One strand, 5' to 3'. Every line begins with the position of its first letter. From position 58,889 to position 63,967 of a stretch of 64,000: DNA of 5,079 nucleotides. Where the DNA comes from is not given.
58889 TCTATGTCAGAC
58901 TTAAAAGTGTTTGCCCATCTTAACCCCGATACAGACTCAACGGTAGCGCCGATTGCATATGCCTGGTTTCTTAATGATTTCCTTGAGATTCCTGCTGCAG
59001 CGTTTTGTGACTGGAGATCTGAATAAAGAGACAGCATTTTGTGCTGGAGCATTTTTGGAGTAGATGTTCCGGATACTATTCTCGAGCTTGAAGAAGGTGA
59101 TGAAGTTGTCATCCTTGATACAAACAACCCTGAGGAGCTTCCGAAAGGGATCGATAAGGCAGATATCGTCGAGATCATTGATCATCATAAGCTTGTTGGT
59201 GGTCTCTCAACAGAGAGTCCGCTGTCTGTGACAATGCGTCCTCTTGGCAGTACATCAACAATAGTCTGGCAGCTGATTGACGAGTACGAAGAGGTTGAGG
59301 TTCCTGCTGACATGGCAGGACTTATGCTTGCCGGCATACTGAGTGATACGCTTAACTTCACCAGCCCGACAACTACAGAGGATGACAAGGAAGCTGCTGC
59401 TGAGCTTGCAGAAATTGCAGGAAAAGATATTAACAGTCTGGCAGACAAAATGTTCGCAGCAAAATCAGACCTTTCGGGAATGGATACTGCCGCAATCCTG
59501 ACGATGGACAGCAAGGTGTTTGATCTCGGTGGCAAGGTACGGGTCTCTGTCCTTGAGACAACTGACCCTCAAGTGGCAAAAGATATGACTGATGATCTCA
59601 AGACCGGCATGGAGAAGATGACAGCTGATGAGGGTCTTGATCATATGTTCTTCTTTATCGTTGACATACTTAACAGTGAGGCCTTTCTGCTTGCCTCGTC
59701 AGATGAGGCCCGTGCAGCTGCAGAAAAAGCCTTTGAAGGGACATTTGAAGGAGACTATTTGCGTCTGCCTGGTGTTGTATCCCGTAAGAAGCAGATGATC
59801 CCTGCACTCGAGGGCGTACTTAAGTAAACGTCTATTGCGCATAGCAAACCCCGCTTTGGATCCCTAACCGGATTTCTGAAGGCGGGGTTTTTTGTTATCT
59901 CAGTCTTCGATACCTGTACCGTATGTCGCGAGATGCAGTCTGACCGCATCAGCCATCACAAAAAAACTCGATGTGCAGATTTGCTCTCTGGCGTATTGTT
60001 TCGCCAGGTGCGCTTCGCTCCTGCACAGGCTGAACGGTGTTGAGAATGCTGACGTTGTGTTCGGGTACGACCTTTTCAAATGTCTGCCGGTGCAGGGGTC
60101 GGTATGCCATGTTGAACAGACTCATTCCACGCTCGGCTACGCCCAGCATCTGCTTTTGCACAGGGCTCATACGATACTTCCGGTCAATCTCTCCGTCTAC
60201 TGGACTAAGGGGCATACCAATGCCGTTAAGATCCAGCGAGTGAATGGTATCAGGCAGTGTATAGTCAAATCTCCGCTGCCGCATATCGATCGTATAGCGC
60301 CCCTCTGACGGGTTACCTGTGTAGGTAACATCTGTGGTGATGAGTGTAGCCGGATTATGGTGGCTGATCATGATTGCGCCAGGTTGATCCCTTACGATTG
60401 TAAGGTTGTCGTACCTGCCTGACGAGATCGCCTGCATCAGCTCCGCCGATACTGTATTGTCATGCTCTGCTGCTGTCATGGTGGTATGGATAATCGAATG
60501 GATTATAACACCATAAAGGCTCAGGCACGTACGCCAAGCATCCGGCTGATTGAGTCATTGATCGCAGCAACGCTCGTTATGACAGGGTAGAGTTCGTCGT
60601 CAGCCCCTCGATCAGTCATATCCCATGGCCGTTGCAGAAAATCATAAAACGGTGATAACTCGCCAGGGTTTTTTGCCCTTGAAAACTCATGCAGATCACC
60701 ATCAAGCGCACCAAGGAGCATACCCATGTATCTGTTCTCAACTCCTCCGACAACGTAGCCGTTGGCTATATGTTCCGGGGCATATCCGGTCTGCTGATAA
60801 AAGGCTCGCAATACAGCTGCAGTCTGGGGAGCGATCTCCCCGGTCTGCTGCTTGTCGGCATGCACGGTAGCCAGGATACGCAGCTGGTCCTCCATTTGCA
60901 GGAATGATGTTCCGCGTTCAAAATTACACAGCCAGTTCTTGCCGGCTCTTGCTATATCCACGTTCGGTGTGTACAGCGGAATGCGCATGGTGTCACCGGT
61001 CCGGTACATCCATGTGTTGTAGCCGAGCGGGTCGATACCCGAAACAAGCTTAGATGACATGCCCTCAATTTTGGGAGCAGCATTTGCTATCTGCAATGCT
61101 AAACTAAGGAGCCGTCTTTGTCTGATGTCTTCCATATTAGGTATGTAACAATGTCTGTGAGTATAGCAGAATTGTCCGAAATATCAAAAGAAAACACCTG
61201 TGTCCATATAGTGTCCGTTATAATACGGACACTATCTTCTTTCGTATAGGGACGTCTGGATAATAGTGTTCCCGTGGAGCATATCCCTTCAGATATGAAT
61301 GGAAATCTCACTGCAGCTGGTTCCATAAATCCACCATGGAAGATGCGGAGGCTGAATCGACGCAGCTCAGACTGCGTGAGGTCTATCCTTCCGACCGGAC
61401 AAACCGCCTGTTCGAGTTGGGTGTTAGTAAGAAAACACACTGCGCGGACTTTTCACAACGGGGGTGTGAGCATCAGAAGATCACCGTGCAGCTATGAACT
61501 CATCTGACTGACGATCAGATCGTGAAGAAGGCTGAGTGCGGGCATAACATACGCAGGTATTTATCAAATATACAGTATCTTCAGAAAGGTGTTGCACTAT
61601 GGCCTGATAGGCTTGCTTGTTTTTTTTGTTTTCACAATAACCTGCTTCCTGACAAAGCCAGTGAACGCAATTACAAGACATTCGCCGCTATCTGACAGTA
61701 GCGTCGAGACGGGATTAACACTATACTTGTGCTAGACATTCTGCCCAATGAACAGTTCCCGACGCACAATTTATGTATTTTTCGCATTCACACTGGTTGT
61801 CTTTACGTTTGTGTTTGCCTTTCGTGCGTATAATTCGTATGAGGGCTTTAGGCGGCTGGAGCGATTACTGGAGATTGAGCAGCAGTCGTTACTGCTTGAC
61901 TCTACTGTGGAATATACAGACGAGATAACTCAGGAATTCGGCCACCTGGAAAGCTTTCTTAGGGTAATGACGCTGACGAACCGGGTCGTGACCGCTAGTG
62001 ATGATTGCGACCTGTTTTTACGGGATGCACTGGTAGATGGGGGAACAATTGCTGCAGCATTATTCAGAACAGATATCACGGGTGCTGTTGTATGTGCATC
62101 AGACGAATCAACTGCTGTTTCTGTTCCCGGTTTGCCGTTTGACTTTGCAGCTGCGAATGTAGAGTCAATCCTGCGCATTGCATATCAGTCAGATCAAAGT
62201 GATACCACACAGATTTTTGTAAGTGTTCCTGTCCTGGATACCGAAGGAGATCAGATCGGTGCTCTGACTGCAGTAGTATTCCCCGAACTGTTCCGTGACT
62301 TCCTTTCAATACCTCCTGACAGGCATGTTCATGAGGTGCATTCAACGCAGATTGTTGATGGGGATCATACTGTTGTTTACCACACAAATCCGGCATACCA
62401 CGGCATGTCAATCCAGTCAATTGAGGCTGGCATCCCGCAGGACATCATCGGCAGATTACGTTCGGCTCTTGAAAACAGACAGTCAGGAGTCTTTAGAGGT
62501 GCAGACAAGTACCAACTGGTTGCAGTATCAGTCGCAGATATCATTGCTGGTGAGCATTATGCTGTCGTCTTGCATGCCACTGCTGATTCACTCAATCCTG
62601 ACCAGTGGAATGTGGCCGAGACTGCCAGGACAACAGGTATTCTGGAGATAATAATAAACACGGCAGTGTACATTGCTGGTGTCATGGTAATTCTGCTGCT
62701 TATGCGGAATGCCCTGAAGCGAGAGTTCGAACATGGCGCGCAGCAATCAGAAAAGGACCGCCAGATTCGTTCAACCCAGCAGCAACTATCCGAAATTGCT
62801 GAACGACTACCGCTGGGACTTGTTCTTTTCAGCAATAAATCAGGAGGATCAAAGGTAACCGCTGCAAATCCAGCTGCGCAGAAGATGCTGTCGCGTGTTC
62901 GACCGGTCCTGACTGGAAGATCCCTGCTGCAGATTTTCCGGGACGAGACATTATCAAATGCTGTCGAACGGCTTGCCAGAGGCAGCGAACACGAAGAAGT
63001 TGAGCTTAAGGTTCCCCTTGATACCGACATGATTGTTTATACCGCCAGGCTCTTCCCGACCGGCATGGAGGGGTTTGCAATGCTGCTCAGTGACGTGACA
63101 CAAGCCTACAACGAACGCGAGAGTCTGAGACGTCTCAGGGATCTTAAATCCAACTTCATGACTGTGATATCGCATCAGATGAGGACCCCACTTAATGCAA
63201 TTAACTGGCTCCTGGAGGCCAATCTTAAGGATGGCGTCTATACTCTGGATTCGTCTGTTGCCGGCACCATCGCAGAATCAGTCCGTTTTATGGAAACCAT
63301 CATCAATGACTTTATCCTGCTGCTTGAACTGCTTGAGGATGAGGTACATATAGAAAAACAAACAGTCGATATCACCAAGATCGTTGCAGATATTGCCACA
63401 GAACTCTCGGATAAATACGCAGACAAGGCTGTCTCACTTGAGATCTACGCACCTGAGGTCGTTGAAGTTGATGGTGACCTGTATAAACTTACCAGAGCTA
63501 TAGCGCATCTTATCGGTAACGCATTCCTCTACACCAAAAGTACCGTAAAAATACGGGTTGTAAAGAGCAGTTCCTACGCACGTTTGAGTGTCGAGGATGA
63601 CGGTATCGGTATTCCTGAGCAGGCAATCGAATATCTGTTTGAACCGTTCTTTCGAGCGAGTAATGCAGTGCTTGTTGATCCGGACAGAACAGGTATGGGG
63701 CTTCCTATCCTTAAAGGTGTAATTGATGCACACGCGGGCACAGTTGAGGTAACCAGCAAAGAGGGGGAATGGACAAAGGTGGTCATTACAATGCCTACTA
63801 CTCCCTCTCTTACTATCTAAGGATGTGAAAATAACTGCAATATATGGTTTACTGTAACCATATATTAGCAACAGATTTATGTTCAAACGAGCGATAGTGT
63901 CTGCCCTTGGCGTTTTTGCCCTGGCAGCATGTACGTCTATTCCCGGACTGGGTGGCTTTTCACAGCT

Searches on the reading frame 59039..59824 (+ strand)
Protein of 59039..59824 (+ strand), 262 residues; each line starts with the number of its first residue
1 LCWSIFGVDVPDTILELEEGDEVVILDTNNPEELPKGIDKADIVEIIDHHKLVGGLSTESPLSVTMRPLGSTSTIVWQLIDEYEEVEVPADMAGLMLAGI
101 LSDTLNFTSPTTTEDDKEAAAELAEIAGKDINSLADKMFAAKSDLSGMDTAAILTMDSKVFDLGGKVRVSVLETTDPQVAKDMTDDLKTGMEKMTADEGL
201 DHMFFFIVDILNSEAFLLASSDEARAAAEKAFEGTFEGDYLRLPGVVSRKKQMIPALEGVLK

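Call 78: search_protein_families(library=pfam, proteins=[window:59039-59824:+], max_evalue=0.001)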
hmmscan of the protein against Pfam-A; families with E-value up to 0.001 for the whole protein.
window:59039-59824:+ (262 aa): 2 families
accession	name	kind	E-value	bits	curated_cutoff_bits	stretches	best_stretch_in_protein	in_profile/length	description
PF02833.19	DHHA2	-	1.4e-28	100.2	27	1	137-258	2-124/126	DHHA2 domain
PF01368.27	DHH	-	5.9e-12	46.4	28.1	1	21-100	41-125/125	DHH family, N-terminal domain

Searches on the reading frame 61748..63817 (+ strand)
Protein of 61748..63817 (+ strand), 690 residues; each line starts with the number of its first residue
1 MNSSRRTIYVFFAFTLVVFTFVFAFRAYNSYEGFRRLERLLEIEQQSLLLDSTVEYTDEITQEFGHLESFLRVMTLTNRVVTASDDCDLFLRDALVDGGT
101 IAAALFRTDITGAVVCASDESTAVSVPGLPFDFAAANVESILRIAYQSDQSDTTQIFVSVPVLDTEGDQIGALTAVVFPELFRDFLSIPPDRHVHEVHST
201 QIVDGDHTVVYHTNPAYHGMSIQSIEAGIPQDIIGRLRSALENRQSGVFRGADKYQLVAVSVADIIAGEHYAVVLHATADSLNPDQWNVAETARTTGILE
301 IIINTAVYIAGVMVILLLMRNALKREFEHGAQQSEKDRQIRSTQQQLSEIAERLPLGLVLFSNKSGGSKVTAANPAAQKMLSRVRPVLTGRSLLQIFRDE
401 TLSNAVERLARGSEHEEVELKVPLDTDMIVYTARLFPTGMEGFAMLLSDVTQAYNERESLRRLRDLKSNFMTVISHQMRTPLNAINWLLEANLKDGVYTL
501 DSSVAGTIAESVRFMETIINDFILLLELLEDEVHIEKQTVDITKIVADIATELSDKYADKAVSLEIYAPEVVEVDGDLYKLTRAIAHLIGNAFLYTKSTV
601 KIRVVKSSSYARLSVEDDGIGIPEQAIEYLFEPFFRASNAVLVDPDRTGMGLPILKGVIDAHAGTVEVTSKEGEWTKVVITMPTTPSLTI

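Call 77: search_protein_families(library=pfam, proteins=[window:61748-63817:+], max_evalue=0.001)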
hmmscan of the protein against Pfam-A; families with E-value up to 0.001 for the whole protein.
window:61748-63817:+ (690 aa): 5 families
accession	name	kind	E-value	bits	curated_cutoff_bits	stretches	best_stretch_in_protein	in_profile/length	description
PF02518.31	HATPase_c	-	2.6e-20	73.4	26.4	1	577-685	2-110/111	Histidine kinase-, DNA gyrase B-, and HSP90-like ATPase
PF00512.31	HisKA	-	1.1e-07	32.2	26.9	1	467-525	2-60/66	His Kinase A (phospho-acceptor) domain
PF02743.24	dCache_1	-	2.3e-06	27.8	45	1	60-223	22-201/240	Cache domain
PF13589.12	HATPase_c_3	-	0.00018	22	25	1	579-629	1-52/137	Histidine kinase-, DNA gyrase B-, and HSP90-like ATPase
PF08448.16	PAS_4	-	0.00029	21.5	23.1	0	367-454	14-109/110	PAS fold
